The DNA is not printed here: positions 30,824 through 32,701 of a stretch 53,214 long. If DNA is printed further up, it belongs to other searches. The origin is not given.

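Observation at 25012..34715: ArsR-led operon for a hydrogenase-like (Ehr-type) respiratory membrane complex that cannot bind Ni-Fe, coupled to a CopD-like protein and a cytoplasmic GGT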

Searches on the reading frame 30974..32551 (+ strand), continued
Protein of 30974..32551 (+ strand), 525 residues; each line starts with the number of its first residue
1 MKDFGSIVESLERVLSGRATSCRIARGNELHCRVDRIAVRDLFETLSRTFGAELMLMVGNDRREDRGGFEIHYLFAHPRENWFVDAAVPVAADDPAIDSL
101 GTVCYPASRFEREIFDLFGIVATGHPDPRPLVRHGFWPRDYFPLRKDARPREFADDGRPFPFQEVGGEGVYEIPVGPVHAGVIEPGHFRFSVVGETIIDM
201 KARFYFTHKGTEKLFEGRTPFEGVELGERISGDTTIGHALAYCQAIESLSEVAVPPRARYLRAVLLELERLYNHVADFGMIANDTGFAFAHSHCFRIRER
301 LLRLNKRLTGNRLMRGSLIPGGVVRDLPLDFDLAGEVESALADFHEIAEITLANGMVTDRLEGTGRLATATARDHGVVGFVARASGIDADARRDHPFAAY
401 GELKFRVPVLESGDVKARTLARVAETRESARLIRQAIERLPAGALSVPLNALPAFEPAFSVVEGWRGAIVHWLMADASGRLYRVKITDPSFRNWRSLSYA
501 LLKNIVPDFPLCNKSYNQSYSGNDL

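Call 53: get_annotated_region(hit=H30, flank=9000)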
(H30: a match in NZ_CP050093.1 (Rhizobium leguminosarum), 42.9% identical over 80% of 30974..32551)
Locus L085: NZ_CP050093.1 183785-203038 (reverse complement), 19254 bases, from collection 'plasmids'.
description: Rhizobium leguminosarum bv. trifolii strain 22B plasmid pRL22b5, complete sequence
organism: Rhizobium leguminosarum (NCBI taxid 386)
taxonomy: Bacteria; Pseudomonadota; Alphaproteobacteria; Hyphomicrobiales; Rhizobiaceae; Rhizobium; Rhizobium leguminosarum
host: -; source: Trifolium pratense; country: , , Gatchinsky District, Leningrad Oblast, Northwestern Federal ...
typing (MOB-suite, as given by PLSDB): non-mobilizable
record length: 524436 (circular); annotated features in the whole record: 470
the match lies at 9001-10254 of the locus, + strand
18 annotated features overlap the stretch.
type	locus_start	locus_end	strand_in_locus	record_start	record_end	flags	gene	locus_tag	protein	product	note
CDS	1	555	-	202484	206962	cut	-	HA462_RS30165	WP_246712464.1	caspase family protein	GO:0006508 - proteolysis [Evidence IEA]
CDS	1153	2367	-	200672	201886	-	-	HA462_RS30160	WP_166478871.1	MFS transporter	GO:0055085 - transmembrane transport [Evidence IEA]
CDS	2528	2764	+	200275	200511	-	-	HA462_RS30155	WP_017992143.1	hypothetical protein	-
CDS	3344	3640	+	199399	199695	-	-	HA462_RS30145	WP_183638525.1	helix-turn-helix transcriptional regulator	-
CDS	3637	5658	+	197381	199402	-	hyfB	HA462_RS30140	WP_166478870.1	hydrogenase 4 subunit B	GO:0042773 - ATP synthesis coupled electron transport [Evidence IEA]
CDS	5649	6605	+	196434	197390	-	-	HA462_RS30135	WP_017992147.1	NADH-quinone oxidoreductase subunit H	-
CDS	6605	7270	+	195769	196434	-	-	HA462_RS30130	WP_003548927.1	hydrogenase-4 component E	-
CDS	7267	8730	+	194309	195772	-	-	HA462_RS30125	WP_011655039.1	hydrogenase 4 subunit F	-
CDS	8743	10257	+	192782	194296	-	-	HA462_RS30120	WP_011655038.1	NADH-quinone oxidoreductase subunit C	-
CDS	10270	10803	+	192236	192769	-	-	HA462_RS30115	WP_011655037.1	NADH-quinone oxidoreductase subunit B family protein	GO:0022900 - electron transport chain [Evidence IEA]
CDS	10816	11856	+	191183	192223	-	-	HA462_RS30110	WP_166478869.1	DUF4365 domain-containing protein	-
CDS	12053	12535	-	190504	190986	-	-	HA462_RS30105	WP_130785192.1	N-acetyltransferase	-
CDS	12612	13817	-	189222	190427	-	pcaF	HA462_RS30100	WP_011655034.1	3-oxoadipyl-CoA thiolase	GO:0019619 - 3,4-dihydroxybenzoate catabolic process [Evidence IEA]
CDS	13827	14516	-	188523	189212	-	-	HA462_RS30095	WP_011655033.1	3-oxoacid CoA-transferase subunit B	-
CDS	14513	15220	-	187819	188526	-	-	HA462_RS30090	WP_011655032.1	3-oxoacid CoA-transferase subunit A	-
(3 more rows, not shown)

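Call 54: get_annotated_region(hit=H1, flank=9000)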
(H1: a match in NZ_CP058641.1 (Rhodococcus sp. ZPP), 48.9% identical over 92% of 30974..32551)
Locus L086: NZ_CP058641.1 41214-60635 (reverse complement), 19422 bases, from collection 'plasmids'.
description: Rhodococcus sp. ZPP plasmid pRZP3, complete sequence
organism: Rhodococcus sp. ZPP (NCBI taxid 2749906)
taxonomy: Bacteria; Actinomycetota; Actinomycetes; Mycobacteriales; Nocardiaceae; Rhodococcus; Rhodococcus sp. ZPP
host: -; source: cell culture,soil; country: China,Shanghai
typing (MOB-suite, as given by PLSDB): mobilizable; replicon rep_cluster_313; relaxase MOBP,MOBP
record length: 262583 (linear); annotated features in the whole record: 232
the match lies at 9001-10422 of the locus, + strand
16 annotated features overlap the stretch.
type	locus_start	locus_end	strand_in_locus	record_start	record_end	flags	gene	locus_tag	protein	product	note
CDS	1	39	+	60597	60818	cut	-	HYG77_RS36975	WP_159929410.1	phosphopantetheine-binding protein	-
CDS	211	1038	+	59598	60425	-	-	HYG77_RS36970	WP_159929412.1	alpha/beta hydrolase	-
CDS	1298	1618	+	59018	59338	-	-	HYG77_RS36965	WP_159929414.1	hypothetical protein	-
CDS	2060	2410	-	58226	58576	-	-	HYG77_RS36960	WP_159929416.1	zinc ribbon domain-containing protein YjdM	-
CDS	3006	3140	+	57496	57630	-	-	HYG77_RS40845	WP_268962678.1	hypothetical protein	-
CDS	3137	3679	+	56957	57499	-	-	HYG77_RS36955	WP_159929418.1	NADH-quinone oxidoreductase subunit B family protein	GO:0022900 - electron transport chain [Evidence IEA]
CDS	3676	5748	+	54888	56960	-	-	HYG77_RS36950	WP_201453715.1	proton-conducting transporter membrane subunit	-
CDS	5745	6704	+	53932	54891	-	-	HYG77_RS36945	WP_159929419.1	NADH-quinone oxidoreductase subunit H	-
CDS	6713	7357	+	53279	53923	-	-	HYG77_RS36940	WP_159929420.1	hypothetical protein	-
CDS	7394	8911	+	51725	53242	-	-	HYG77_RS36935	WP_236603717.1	proton-conducting transporter membrane subunit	-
CDS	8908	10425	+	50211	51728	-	-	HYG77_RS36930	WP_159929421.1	NADH-quinone oxidoreductase subunit C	-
CDS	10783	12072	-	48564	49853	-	-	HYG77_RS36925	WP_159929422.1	IS110 family transposase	-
CDS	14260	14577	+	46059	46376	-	-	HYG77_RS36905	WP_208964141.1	helix-turn-helix transcriptional regulator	-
CDS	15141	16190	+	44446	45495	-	-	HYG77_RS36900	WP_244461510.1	integrase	-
CDS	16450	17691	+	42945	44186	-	-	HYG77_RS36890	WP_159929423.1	tyrosine-type recombinase/integrase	GO:0015074 - DNA integration [Evidence IEA]; GO:0006310 - DNA recombination [Evidence IEA]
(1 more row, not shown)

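Call 55: get_annotated_region(hit=H3, flank=9000)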
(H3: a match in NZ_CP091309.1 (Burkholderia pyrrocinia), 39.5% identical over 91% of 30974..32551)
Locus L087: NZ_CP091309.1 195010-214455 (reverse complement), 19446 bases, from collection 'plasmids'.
description: Burkholderia pyrrocinia strain LWK2 plasmid pBPJTT, complete sequence
organism: Burkholderia pyrrocinia (NCBI taxid 60550)
taxonomy: Bacteria; Pseudomonadota; Betaproteobacteria; Burkholderiales; Burkholderiaceae; Burkholderia; Burkholderia pyrrocinia
host: -; source: -; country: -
typing (MOB-suite, as given by PLSDB): non-mobilizable
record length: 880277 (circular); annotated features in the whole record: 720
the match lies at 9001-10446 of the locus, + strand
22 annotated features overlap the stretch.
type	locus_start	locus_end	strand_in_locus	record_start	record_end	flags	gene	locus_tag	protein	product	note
CDS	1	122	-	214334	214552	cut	-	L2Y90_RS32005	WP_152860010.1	hypothetical protein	-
CDS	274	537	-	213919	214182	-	-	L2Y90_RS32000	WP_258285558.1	HPr family phosphocarrier protein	-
CDS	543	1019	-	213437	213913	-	-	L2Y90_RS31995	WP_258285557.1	hypothetical protein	-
CDS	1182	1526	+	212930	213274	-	-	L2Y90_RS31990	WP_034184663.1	zinc ribbon domain-containing protein YjdM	-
CDS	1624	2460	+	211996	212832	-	-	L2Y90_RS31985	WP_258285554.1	fused MFS/spermidine synthase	-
CDS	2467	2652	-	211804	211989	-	-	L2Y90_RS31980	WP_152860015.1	ribbon-helix-helix protein, CopG family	GO:0006355 - regulation of DNA-templated transcription [Evidence IEA]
CDS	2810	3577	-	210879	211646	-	-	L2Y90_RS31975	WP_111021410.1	YoaK family protein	-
CDS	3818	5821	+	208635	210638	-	hyfB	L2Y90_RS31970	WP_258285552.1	hydrogenase 4 subunit B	GO:0042773 - ATP synthesis coupled electron transport [Evidence IEA]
CDS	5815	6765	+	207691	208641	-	-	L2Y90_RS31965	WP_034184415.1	NADH-quinone oxidoreductase subunit H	-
CDS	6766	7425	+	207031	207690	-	-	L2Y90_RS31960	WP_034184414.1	formate hydrogenlyase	-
CDS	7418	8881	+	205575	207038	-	-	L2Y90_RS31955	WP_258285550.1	hydrogenase 4 subunit F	-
CDS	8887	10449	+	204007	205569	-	-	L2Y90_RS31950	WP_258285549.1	NADH-quinone oxidoreductase subunit C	-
CDS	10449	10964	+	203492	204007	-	-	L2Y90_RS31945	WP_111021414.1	formate hydrogenlyase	-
CDS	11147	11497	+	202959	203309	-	-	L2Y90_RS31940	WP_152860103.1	hypothetical protein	-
CDS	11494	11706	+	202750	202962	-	-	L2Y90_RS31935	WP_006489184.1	twin transmembrane helix small protein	-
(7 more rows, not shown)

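Call 77: search_protein_representatives(protein=window:30974-32551:+)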
Query: 525 residues. Proteins with E-value up to 0.001 (for the whole library): 9083; up to 1e-10: 4700; up to 1e-30: 1259. The best 150 are listed.
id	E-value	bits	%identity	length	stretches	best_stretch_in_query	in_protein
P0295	4.1e-174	596.5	56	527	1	25-525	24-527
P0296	2.5e-135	468.5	51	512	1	51-525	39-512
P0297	3.4e-133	461.5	46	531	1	7-524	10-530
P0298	4.0e-131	454.6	48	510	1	35-525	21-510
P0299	2.3e-130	452.1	49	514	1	51-525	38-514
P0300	5.7e-130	450.8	46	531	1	27-524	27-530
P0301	1.6e-128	446.1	48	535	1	48-525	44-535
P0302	2.0e-127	442.4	44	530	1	28-525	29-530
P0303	7.0e-125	434.0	44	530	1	50-525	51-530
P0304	2.6e-122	425.5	46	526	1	66-525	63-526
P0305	9.4e-122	423.7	44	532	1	27-522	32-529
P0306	1.4e-120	419.8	45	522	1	45-525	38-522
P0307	5.2e-120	418.0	62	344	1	183-525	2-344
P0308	7.6e-120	417.4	44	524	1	56-524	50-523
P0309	8.8e-117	407.3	45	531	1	33-524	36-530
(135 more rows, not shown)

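Call 80: predict_structure(alignment_id=A2)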
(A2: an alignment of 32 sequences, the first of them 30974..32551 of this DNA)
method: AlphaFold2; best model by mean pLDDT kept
length: 525 residues; sequences in the alignment: 32
mean_pLDDT: 76.8   pTM: 0.83
mean pLDDT of the five models: 76.8, 73.9, 73.0, 68.7, 64.7
residues with pLDDT >= 90: 189; 70-90: 196; 50-70: 57; < 50: 83
segments of 3 or more residues with pLDDT < 50: 132-142, 163-208, 501-525
pLDDT, mean of each block of 10 residues (from residue 1): 78 87 87 92 92 90 91 88 93 92 79 83 74 45 56 55 42 32 26 40 44 81 82 77 94 95 94 86 77 89 87 82 91 95 96 85 76 75 84 84 87 81 93 96 96 94 82 94 79 56 36 30 23
secondary structure, 60 per line:
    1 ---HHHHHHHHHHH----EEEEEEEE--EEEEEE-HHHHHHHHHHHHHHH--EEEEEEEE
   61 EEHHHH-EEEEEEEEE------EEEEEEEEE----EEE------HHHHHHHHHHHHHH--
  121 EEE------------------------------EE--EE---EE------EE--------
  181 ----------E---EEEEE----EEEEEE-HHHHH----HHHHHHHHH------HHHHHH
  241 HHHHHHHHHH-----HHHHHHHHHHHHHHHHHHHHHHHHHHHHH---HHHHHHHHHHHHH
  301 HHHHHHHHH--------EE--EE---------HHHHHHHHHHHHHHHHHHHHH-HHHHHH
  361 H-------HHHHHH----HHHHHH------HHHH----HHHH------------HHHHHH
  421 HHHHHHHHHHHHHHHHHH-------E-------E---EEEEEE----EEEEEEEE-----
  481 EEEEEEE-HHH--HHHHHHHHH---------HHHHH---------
elements in order: H4-14 E19-26 E29-34 H36-50 E53-62 H63-66 E68-76 E83-91 E96-98 H105-118 E121-123 E195-199 E204-209 H211-215 H220-228 H235-250 H256-284 H288-309 H333-353 H355-361 H369-374 H379-384 H391-394 H399-402 H415-438 E458-463 E468-475 E481-487 H494-502 H512-516

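Call 86: fold_search(model_id=the predicted structure, library=pdb)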
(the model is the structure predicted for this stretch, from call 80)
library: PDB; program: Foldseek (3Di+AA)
matches with E <= 10: 387; with E <= 0.001: 279
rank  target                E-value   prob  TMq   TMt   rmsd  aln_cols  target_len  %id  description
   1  7z0s_E                3.9e-33  1.00  0.82  0.81   7.7       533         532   31  Structure of the Escherichia coli formate hydrogenlyase complex (anaerobic preparation, without formate dehydrogenase  (released 2022-09-28)
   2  7z7t_C                7.9e-25  1.00  0.74  0.67   8.3       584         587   22  Complex I from E. coli, LMNG-purified, under Turnover at pH 6, Open state (released 2022-09-21)
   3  7p7l_C                2.3e-24  1.00  0.74  0.67   8.3       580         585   23  Complex I from E. coli, DDM/LMNG-purified, with NADH and FMN, Open state (released 2022-09-21)
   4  7p63_C                2.4e-24  1.00  0.75  0.68   8.1       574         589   22  Complex I from E. coli, DDM/LMNG-purified, under Turnover at pH 6, Closed state (released 2022-09-21)
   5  7q5y_B                3.2e-24  1.00  0.75  0.68   7.8       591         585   24  Structure of NADH:ubichinon oxidoreductase (complex I) of the hyperthermophilic eubacterium Aquifex aeolicus (released 2022-11-16)
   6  7p7j_C                3.6e-24  1.00  0.75  0.68   7.2       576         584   22  Complex I from E. coli, DDM/LMNG-purified, with DQ, Open state (released 2022-09-21)
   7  7z84_C                3.9e-24  1.00  0.74  0.66   7.7       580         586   22  Complex I from E. coli, DDM/LMNG-purified, under Turnover at pH 8, Open-ready state (released 2022-09-21)
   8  7p64_C                4.4e-24  1.00  0.75  0.67   8.2       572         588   23  Complex I from E. coli, DDM/LMNG-purified, under Turnover at pH 6, Open state (released 2022-09-21)
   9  7p7k_C                4.8e-24  1.00  0.72  0.67   7.7       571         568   22  Complex I from E. coli, DDM/LMNG-purified, with DQ, Resting state (released 2022-09-21)
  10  7nz1_D                9.3e-24  1.00  0.76  0.70   7.3       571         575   22  Respiratory complex I from Escherichia coli - focused refinement of cytoplasmic arm (released 2021-08-18)
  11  7z7r_C                9.7e-24  1.00  0.74  0.67   7.6       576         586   23  Complex I from E. coli, LMNG-purified, Apo, Open-ready state (released 2022-09-21)
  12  7z7v_C                1.5e-23  1.00  0.74  0.66   8.4       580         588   22  Complex I from E. coli, LMNG-purified, under Turnover at pH 6, Open-ready state (released 2022-09-21)
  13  7zci_C                3.6e-23  1.00  0.72  0.66   7.3       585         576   22  Complex I from E. coli, LMNG-purified, under Turnover at pH 6, Resting state (released 2022-09-21)
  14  7p7e_C                4.6e-23  1.00  0.73  0.68   7.4       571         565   22  Complex I from E. coli, DDM/LMNG-purified, Apo, Resting state (released 2022-09-21)
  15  7nyr_D                4.6e-23  1.00  0.72  0.65   8.9       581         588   21  Respiratory complex I from Escherichia coli - conformation 1 (released 2021-08-25)
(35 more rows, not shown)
